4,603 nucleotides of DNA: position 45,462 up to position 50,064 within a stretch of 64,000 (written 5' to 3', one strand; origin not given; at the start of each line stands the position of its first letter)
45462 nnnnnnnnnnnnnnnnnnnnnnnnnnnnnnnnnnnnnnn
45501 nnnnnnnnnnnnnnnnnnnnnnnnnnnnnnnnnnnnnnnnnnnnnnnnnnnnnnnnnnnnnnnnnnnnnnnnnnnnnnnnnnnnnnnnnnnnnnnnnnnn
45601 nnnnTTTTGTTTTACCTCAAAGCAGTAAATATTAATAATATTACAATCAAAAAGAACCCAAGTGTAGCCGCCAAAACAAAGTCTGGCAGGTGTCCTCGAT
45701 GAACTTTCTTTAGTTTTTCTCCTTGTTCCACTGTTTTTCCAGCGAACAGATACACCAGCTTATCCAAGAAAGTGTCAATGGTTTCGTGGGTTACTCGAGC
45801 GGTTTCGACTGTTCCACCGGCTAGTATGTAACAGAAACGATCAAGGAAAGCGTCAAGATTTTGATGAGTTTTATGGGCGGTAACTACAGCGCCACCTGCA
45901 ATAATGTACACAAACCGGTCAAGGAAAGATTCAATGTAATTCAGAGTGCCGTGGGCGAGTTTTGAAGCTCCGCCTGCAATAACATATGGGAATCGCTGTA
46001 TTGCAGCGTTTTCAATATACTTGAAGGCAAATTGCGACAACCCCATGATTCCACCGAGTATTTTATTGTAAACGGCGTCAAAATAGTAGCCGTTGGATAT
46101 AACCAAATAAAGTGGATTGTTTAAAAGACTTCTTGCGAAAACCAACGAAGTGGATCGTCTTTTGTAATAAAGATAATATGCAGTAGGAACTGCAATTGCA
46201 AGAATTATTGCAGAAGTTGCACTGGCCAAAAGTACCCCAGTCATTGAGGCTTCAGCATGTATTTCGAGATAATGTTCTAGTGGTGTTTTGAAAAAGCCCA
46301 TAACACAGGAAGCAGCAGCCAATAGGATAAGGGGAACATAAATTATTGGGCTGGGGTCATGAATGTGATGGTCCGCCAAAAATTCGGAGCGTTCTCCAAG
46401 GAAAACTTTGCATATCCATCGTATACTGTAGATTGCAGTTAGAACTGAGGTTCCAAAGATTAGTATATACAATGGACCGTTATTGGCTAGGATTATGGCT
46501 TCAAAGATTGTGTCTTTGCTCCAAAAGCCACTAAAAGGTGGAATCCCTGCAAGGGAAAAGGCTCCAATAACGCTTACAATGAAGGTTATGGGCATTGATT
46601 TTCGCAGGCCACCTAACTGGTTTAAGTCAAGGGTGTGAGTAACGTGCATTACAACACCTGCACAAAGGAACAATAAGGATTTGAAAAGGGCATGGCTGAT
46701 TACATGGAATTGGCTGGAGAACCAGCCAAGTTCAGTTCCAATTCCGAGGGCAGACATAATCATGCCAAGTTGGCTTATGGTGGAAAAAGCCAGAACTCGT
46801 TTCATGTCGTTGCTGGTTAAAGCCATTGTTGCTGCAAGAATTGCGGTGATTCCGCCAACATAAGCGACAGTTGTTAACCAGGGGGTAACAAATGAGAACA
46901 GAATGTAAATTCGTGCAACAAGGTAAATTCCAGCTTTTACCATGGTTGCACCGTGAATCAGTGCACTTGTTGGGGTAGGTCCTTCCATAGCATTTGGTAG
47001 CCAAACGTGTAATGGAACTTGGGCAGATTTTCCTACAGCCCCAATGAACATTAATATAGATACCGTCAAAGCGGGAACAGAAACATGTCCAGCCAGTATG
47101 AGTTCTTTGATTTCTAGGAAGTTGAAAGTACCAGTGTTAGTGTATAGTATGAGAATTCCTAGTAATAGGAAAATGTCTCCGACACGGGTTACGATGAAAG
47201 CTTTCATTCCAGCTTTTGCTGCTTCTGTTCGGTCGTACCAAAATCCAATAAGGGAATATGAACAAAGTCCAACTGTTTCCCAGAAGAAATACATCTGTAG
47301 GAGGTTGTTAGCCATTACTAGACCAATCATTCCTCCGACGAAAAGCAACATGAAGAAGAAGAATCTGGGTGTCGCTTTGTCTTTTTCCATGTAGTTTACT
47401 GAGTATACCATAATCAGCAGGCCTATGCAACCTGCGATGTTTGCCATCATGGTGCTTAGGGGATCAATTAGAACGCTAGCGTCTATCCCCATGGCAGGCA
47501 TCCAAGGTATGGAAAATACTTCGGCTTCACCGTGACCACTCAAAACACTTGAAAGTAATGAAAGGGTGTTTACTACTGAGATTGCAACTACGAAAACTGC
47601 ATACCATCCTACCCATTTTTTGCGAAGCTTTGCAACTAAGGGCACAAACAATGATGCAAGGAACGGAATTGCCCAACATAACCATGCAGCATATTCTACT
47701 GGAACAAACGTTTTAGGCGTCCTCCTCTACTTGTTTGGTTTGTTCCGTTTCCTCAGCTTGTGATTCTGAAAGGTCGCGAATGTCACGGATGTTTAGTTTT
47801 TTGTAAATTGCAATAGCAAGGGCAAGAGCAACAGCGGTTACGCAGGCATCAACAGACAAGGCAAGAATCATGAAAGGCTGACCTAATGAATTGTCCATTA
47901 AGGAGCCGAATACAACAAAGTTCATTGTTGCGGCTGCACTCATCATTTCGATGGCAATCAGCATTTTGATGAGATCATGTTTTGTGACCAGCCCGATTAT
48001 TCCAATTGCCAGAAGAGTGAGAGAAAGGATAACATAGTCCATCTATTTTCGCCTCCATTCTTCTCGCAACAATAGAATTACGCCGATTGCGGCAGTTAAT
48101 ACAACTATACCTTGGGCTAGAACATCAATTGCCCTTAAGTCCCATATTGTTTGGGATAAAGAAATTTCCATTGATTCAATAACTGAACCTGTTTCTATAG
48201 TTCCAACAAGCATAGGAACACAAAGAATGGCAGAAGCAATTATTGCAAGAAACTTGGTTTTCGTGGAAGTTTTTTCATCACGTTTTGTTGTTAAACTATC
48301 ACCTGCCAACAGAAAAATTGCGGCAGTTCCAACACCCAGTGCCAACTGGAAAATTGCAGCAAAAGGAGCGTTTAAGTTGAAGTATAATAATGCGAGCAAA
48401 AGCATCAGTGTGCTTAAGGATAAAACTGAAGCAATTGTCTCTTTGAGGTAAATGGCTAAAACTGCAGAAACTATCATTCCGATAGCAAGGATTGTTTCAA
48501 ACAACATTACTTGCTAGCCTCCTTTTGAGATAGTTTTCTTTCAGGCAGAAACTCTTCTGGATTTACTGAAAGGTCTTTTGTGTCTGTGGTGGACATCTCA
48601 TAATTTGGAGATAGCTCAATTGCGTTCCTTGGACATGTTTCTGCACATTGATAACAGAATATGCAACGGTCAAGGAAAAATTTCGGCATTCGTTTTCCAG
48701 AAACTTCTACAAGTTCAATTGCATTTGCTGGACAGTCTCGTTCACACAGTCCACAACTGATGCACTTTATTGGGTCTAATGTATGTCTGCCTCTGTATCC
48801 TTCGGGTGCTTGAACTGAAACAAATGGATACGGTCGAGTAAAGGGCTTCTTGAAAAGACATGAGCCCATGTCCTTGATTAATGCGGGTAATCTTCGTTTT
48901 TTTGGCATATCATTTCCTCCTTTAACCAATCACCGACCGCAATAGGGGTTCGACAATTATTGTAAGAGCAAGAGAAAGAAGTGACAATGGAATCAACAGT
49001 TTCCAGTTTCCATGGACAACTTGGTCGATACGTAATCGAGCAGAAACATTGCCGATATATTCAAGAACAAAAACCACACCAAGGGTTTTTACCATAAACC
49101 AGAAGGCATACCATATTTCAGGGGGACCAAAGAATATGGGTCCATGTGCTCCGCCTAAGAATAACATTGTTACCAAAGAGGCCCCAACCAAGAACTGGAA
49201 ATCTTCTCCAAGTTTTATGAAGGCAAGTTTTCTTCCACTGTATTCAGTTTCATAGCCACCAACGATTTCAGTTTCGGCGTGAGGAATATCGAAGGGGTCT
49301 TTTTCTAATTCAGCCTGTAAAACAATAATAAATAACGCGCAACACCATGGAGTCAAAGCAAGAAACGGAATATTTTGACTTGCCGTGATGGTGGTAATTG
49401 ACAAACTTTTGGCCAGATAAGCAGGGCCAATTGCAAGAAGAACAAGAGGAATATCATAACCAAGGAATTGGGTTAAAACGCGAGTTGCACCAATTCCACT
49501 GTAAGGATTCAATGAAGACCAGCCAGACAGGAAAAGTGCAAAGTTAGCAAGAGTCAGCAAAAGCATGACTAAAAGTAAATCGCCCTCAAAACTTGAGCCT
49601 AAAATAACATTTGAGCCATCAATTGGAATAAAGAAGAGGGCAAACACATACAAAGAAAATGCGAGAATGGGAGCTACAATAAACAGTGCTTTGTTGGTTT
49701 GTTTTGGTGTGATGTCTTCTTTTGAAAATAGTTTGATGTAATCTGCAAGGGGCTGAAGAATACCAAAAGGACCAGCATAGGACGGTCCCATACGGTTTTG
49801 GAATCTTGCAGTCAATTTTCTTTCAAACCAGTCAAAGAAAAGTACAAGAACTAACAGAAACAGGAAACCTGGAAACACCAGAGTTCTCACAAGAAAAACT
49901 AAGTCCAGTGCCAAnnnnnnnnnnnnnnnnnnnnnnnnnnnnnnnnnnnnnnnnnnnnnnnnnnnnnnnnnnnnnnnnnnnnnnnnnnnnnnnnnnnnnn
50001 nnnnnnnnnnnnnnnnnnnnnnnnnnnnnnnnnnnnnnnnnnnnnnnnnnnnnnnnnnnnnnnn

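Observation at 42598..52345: Operon in exact complex I gene order (A-B-CD-H-I-J-K-L-M-N) whose 'NuoD' keeps an intact [NiFe]-hydrogenase active site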

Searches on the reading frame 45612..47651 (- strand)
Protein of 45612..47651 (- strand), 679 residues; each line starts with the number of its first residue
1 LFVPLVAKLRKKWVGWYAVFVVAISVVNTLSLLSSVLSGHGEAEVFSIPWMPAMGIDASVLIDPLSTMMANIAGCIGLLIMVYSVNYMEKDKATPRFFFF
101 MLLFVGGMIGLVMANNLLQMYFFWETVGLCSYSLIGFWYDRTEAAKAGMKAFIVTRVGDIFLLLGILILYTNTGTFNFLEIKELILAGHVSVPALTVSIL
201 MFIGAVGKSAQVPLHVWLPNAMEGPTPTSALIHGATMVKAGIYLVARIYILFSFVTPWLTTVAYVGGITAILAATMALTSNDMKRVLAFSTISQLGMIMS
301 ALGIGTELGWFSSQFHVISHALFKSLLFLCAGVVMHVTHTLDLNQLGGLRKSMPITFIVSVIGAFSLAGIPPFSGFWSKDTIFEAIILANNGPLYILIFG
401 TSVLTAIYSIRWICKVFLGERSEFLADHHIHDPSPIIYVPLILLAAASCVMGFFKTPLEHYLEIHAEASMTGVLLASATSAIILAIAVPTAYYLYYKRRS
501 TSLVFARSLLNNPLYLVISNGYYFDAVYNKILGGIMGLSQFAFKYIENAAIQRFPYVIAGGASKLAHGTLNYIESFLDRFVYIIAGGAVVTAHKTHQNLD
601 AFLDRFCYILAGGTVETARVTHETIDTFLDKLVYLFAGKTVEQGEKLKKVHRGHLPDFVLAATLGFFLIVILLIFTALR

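Call 3: search_protein_families(library=pfam, proteins=[window:45612-47651:-])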
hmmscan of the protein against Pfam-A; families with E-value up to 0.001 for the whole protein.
window:45612-47651:- (679 aa): 2 families
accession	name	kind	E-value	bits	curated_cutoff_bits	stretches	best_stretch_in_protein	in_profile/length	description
PF00361.26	Proton_antipo_M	-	3.1e-86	289.6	21.5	1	114-405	1-294/294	NADH:quinone oxidoreductase/Mrp antiporter, TM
PF00662.26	Proton_antipo_N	-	2.5e-13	50.1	24.5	1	50-98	1-51/51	NADH-Ubiquinone oxidoreductase (complex I), chain 5 N-terminus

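Call 57: search_protein_families(library=ncbifam, proteins=[window:45612-47651:-], max_evalue=0.00001)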
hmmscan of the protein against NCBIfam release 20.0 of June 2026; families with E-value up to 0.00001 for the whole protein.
window:45612-47651:- (679 aa): 75 families (the best 25 are shown)
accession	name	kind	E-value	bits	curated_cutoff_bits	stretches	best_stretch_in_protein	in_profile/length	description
NF005141.0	PRK06590.1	equivalog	5.4e-159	531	556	1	8-591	25-605/615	NADH-quinone oxidoreductase subunit L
TIGR01974.1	NDH_I_L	subfamily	4.6e-152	508.1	407.5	1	8-592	23-626/630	NADH-quinone oxidoreductase subunit L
NF005626.0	PRK07376.1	equivalog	1.6e-125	420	963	2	11-420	37-457/675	NAD(P)H-quinone oxidoreductase subunit 5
NF009287.0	PRK12647.1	equivalog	9.5e-118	394.8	937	1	2-563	16-575/773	putative monovalent cation/H+ antiporter subunit A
NF009288.0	PRK12648.1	equivalog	3.8e-116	389.3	1104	1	5-476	19-493/954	monovalent cation/H+ antiporter subunit A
NF009289.0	PRK12649.1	equivalog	8.2e-115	384.9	1117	1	2-542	20-577/789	putative monovalent cation/H+ antiporter subunit A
NF040617.1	F420_dehyd_FpoL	exception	7e-113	378.6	1050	1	19-532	36-598/669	F420H2 dehydrogenase subunit FpoL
NF009285.0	PRK12645.1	equivalog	2.8e-112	376.4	1028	1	2-475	17-513/804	Na+/H+ antiporter subunit A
NF009284.0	PRK12644.1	equivalog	5.2e-107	359.1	962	1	6-471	14-487/975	Na+/H+ antiporter subunit A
TIGR00940.1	2a6301s01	subfamily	6.2e-107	358.8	920.45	1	8-459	20-493/793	monovalent cation:proton antiporter subunit A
NF005097.0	PRK06525.1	equivalog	2.7e-95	319.9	430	1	6-453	19-473/480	hydrogenase 4 subunit D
NF009286.0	PRK12646.1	equivalog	4.2e-93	313.3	1063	1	8-454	24-492/800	DUF4040 family protein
NF009290.0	PRK12650.1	equivalog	6.6e-92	308.9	980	1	6-470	16-487/966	DUF4040 family protein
NF005633.0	PRK07390.1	subfamily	1.4e-76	258.4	676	1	12-516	37-535/613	NAD(P)H-quinone oxidoreductase subunit F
NF006419.0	PRK08668.1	equivalog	3.3e-75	254.1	617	1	45-463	51-475/613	NADH dehydrogenase subunit M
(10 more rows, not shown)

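Call 64: find_homologous_proteins(query=window:45612-47651:-, max_evalue=1e-30)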
Query window:45612-47651:- (679 aa): 7995 proteins with E <= 1e-30 among 8000 candidates; the best 120 are listed.
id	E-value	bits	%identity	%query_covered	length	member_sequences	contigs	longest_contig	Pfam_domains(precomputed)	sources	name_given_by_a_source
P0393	0.0e+0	1412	93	100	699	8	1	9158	PF00662.27,PF00361.26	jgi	-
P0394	0.0e+0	1391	92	100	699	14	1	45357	PF00662.27,PF00361.26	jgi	-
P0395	0.0e+0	1346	89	100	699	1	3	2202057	PF00662.27,PF00361.26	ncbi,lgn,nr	ncbi:MAG: NADH-quinone oxidoreductase subunit L [Candidatus Bathyarchaeota archaeon]|nr:NADH-quinone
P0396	0.0e+0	1293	85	98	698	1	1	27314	PF00662.27,PF00361.26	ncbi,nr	ncbi:MAG: NADH-quinone oxidoreductase subunit L [Candidatus Bathyarchaeota archaeon]|nr:NADH-quinone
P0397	0.0e+0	1291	86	97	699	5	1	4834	PF00662.27,PF00361.26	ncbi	ncbi:MAG: NADH-quinone oxidoreductase subunit L [Candidatus Bathyarchaeota archaeon]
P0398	0.0e+0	1280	84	100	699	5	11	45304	PF00662.27,PF00361.26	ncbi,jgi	jgi:NADH-quinone oxidoreductase subunit L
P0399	0.0e+0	1279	84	100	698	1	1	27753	PF00662.27,PF00361.26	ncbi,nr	ncbi:MAG: NADH-quinone oxidoreductase subunit L [Candidatus Bathyarchaeum sp.]|nr:MAG: NADH-quinone 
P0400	0.0e+0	1271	83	100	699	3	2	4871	PF00662.27,PF00361.26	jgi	-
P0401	0.0e+0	1268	83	100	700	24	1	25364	PF00662.27,PF00361.26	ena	-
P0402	0.0e+0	1259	82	100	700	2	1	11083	PF00662.27,PF00361.26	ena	-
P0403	0.0e+0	1257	83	100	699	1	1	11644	PF00662.27,PF00361.26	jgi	jgi:NADH-quinone oxidoreductase subunit L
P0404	0.0e+0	1251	82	97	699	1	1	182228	PF00662.27,PF00361.26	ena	-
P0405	0.0e+0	1250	82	100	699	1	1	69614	PF00662.27,PF00361.26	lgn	-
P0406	0.0e+0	1249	81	100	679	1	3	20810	PF00662.27,PF00361.26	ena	-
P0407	0.0e+0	1244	82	100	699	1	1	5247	PF00662.27,PF00361.26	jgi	jgi:NADH-quinone oxidoreductase subunit L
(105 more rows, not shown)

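Call 77: predict_structure(alignment_id=A1)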
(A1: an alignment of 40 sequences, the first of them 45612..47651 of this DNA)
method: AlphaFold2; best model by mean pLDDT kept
length: 679 residues; sequences in the alignment: 40
mean_pLDDT: 75.7   pTM: 0.73
mean pLDDT of the five models: 75.7, 74.6, 73.2, 71.3, 70.9
residues with pLDDT >= 90: 138; 70-90: 317; 50-70: 145; < 50: 79
segments of 3 or more residues with pLDDT < 50: 587-589, 591-660
pLDDT, mean of each block of 10 residues (from residue 1): 75 87 93 85 82 82 90 91 85 79 89 89 84 69 68 78 90 88 83 85 76 61 63 57 79 87 90 87 84 89 90 90 88 85 86 92 91 84 92 95 94 89 80 87 92 86 74 87 91 75 52 60 61 70 66 62 60 57 50 38 44 42 45 42 43 42 59 63
secondary structure, 60 per line:
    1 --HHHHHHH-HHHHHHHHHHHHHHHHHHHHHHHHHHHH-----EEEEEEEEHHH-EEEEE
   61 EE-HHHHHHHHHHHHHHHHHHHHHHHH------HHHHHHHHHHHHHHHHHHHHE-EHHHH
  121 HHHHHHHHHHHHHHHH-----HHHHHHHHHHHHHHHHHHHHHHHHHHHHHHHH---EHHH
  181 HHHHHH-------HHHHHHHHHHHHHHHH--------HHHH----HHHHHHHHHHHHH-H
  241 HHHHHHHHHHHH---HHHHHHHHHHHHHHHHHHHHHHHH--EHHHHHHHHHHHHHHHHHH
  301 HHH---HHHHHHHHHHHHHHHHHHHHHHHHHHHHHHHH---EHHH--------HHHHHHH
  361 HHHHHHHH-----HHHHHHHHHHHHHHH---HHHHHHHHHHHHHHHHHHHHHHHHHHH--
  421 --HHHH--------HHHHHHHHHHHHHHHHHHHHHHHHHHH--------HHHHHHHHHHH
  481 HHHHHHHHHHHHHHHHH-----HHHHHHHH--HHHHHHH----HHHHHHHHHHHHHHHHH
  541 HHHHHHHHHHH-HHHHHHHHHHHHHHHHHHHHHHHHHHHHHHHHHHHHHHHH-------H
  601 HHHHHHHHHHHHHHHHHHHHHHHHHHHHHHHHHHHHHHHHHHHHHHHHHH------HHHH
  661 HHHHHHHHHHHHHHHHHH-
elements in order: H3-9 H11-38 E44-51 E56-62 H64-87 H94-113 H117-136 H142-173 H178-186 H194-209 H218-221 H226-238 H240-252 H256-279 H283-303 H307-338 H354-368 H374-388 H392-418 H423-426 H435-461 H470-497 H503-510 H513-519 H524-551 H553-592 H600-650 H657-678

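Call 87: fold_search(model_id=the predicted structure, library=pdb)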
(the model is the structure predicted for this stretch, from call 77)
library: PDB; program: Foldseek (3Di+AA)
matches with E <= 10: 661; with E <= 0.001: 193
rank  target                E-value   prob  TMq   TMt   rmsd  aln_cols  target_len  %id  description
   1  6khj_F                1.3e-33  1.00  0.74  0.78   5.7       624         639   36  Supercomplex for electron transfer (released 2020-02-12)
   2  6khi_F                2.4e-33  1.00  0.74  0.78   5.9       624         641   36  Supercomplex for cylic electron transport in cyanobacteria (released 2020-02-12)
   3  6hum_F                1.1e-32  1.00  0.72  0.80   6.2       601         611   38  Structure of the photosynthetic complex I from Thermosynechococcus elongatus (released 2019-01-09)
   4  6l7o_F                2.2e-32  1.00  0.73  0.76   6.2       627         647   36  cryo-EM structure of cyanobacteria Fd-NDH-1L complex (released 2020-02-19)
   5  6l7p_F                6.0e-32  1.00  0.72  0.75   6.5       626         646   37  cryo-EM structure of cyanobacteria NDH-1LdelV complex (released 2020-02-19)
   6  9q8i_L                5.6e-31  1.00  0.73  0.80   6.5       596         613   34  Cryo-EM structure of E. coli complex I variant V96P/N142M (NuoE) (released 2025-11-05)
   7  8e9g_L                7.7e-31  1.00  0.75  0.81   5.4       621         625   30  Mycobacterial respiratory complex I with both quinone positions modelled (released 2022-10-12)
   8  7z7s_L                1.3e-30  1.00  0.71  0.80   6.6       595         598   34  Complex I from E. coli, LMNG-purified, under Turnover at pH 6, Closed state (released 2022-09-21)
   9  8e73_5M               1.7e-30  1.00  0.72  0.74   8.7       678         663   30  Vigna radiata supercomplex I+III2 (full bridge) (released 2023-01-11)
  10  9a6h_A                1.8e-30  1.00  0.70  0.60  10.1       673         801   29  Integrative model of MRPA-MRPD by crosslinking MS and deep learning (released 2024-09-18)
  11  7p7k_L                2.0e-30  1.00  0.71  0.80   6.7       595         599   34  Complex I from E. coli, DDM/LMNG-purified, with DQ, Resting state (released 2022-09-21)
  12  7p64_L                2.0e-30  1.00  0.71  0.79   6.8       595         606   34  Complex I from E. coli, DDM/LMNG-purified, under Turnover at pH 6, Open state (released 2022-09-21)
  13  7p69_L                2.6e-30  1.00  0.70  0.79   6.6       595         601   34  Complex I from E. coli, DDM/LMNG-purified, under Turnover at pH 6, Resting state (released 2022-09-21)
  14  7z84_L                2.8e-30  1.00  0.71  0.79   6.8       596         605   34  Complex I from E. coli, DDM/LMNG-purified, under Turnover at pH 8, Open-ready state (released 2022-09-21)
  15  8bpx_L                3.2e-30  1.00  0.72  0.74   9.5       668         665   32  Cryo-EM structure of the Arabidopsis thaliana I+III2 supercomplex (Complete composition) (released 2023-01-25)
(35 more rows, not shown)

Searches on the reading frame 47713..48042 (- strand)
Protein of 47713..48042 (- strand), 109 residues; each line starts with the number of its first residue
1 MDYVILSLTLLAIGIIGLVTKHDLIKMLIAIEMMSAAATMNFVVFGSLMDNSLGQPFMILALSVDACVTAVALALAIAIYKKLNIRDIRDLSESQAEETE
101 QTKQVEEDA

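Call 3: search_protein_families(library=pfam, proteins=[window:47713-48042:-])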
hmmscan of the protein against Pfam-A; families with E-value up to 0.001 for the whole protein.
window:47713-48042:- (109 aa): 1 family
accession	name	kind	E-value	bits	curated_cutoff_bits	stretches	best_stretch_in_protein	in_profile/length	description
PF00420.29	Oxidored_q2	-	3.3e-19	68.9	26.1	1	3-93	2-92/95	NADH-ubiquinone/plastoquinone oxidoreductase chain 4L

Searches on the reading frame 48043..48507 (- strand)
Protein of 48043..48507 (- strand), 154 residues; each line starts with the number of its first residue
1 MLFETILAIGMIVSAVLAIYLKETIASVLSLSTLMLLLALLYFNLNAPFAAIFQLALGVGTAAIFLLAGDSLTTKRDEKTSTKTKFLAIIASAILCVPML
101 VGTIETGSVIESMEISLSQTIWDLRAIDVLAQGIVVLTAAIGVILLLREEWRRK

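Call 3: search_protein_families(library=pfam, proteins=[window:48043-48507:-])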
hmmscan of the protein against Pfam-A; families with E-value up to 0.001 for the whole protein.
window:48043-48507:- (154 aa): 1 family
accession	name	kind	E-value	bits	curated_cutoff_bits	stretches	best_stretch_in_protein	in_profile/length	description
PF00499.25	Oxidored_q3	-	1.2e-09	38.5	33.2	1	14-146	1-137/146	NADH-ubiquinone/plastoquinone oxidoreductase chain 6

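Call 57: search_protein_families(library=ncbifam, proteins=[window:48043-48507:-], max_evalue=0.00001)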
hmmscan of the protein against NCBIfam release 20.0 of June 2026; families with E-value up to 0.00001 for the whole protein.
window:48043-48507:- (154 aa): 5 families
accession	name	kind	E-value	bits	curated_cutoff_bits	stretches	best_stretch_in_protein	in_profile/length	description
NF009159.0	PRK12504.1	equivalog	3.1e-09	37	141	1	3-103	6-107/178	DUF4040 domain-containing protein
NF006242.0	PRK08378.1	subfamily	5.4e-09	36.5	98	1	2-68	6-73/85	hypothetical protein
NF009289.0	PRK12649.1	equivalog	1.4e-07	30.3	1117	1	3-110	620-727/789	putative monovalent cation/H+ antiporter subunit A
NF009285.0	PRK12645.1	equivalog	5.9e-06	24.8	1028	0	2-105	629-733/804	Na+/H+ antiporter subunit A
NF005168.0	PRK06638.2-3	equivalog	8.8e-06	25.7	154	0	6-103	10-113/172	NADH-quinone oxidoreductase subunit J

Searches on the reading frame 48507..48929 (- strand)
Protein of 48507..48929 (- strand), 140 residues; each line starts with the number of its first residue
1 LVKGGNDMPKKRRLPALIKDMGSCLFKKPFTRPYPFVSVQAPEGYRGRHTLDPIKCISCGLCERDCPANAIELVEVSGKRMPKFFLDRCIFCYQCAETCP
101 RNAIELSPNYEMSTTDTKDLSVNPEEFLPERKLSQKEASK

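Call 3: search_protein_families(library=pfam, proteins=[window:48507-48929:-])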
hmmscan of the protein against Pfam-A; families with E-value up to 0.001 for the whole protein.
window:48507-48929:- (140 aa): 11 families
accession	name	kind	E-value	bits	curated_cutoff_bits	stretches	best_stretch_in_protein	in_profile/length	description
PF00037.32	Fer4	-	8.9e-15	54.2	21.1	2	84-105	3-24/24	4Fe-4S binding domain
PF12838.12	Fer4_7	-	1.6e-13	51.3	27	2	55-103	1-52/52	4Fe-4S dicluster domain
PF14697.11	Fer4_21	-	1.7e-10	41.3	35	1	53-106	5-59/59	4Fe-4S dicluster domain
PF13187.11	Fer4_9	-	3.6e-10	40.1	27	1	55-104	1-52/52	4Fe-4S dicluster domain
PF13484.11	Fer4_16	-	5.2e-09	37.2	30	1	88-119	1-31/66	4Fe-4S double cluster binding domain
PF12837.12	Fer4_6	-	1.2e-08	35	25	2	82-104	2-24/24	4Fe-4S binding domain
PF13237.11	Fer4_10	-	1.7e-08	34.7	25.5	1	51-100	4-53/53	4Fe-4S dicluster domain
PF12797.12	Fer4_2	-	5e-06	26.6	24.5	0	51-68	5-22/22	4Fe-4S binding domain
PF12800.12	Fer4_4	-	8.8e-06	26.1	24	0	55-68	3-16/17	4Fe-4S binding domain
PF13534.11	Fer4_17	-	0.00019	22.3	22.2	0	55-69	45-59/61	4Fe-4S dicluster domain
PF13183.11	Fer4_8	-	0.00048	21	27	0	55-68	4-17/68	4Fe-4S dicluster domain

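Call 57: search_protein_families(library=ncbifam, proteins=[window:48507-48929:-], max_evalue=0.00001)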
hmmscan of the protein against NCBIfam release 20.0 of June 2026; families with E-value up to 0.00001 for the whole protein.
window:48507-48929:- (140 aa): 48 families (the best 25 are shown)
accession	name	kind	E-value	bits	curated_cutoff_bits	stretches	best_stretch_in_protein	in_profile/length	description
TIGR01971.1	NuoI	subfamily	2.5e-26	91.6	113.05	1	24-126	8-120/121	NADH-quinone oxidoreductase, chain I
NF006076.0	PRK08222.1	equivalog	1.5e-24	86.8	270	1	31-121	15-107/181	hydrogenase 4 subunit H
NF009053.0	PRK12387.1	subfamily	1.3e-23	83.7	204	1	30-123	14-109/180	formate hydrogenlyase complex iron-sulfur subunit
NF006221.0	PRK08348.1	subfamily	4.4e-22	78.2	124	1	17-120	6-108/136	NADH-plastoquinone oxidoreductase subunit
NF004543.0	PRK05888.2-5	equivalog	2.8e-21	76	243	1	24-120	29-130/217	NADH-quinone oxidoreductase subunit NuoI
NF004541.0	PRK05888.2-2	equivalog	6e-21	75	217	1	30-128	37-135/168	NADH-quinone oxidoreductase subunit NuoI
NF004536.0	PRK05888.1-1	equivalog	1.1e-19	70.5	212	1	21-128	20-138/180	NADH-quinone oxidoreductase subunit NuoI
NF004537.0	PRK05888.1-3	equivalog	1.2e-19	70.7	163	1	24-128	33-154/204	NADH-quinone oxidoreductase subunit NuoI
NF040612.1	F420_dehyd_FpoI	exception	1.6e-16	60.4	180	1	25-135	13-132/135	F420H2 dehydrogenase subunit FpoI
NF010590.0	PRK13984.1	equivalog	8.8e-16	57.1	946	1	24-126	20-130/611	putative oxidoreductase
NF004539.0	PRK05888.1-5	equivalog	1.2e-14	54.3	225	1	24-128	26-141/162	NADH-quinone oxidoreductase subunit NuoI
NF004542.0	PRK05888.2-3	equivalog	1.7e-14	53.7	248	1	21-135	44-170/203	NADH-quinone oxidoreductase subunit NuoI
NF004546.0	PRK05888.3-3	equivalog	3.4e-14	52.7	260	1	27-131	37-151/196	NADH-quinone oxidoreductase subunit NuoI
NF004545.0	PRK05888.3-1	equivalog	7.6e-14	51.7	229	1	21-127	33-145/154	NADH-quinone oxidoreductase subunit NuoI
TIGR00403.1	ndhI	equivalog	7.7e-14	51.7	302.35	1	27-122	35-137/183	NAD(P)H-quinone oxidoreductase subunit I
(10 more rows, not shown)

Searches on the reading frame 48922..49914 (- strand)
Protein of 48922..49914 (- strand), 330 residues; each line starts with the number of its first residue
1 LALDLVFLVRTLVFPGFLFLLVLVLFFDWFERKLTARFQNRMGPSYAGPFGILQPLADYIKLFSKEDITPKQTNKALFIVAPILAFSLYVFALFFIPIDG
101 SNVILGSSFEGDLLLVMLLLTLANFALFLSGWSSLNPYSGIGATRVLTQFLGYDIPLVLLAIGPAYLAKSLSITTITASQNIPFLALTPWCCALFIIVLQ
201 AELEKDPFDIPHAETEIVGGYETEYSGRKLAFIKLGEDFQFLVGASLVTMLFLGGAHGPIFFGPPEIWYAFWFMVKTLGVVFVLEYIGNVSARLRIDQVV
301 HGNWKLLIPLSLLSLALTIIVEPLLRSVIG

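Call 3: search_protein_families(library=pfam, proteins=[window:48922-49914:-])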
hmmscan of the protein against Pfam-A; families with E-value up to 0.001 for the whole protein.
window:48922-49914:- (330 aa): 1 family
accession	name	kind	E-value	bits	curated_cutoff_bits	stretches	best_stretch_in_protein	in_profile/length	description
PF00146.26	NADHdh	-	5.8e-90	302.1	27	1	18-318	8-297/298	NADH dehydrogenase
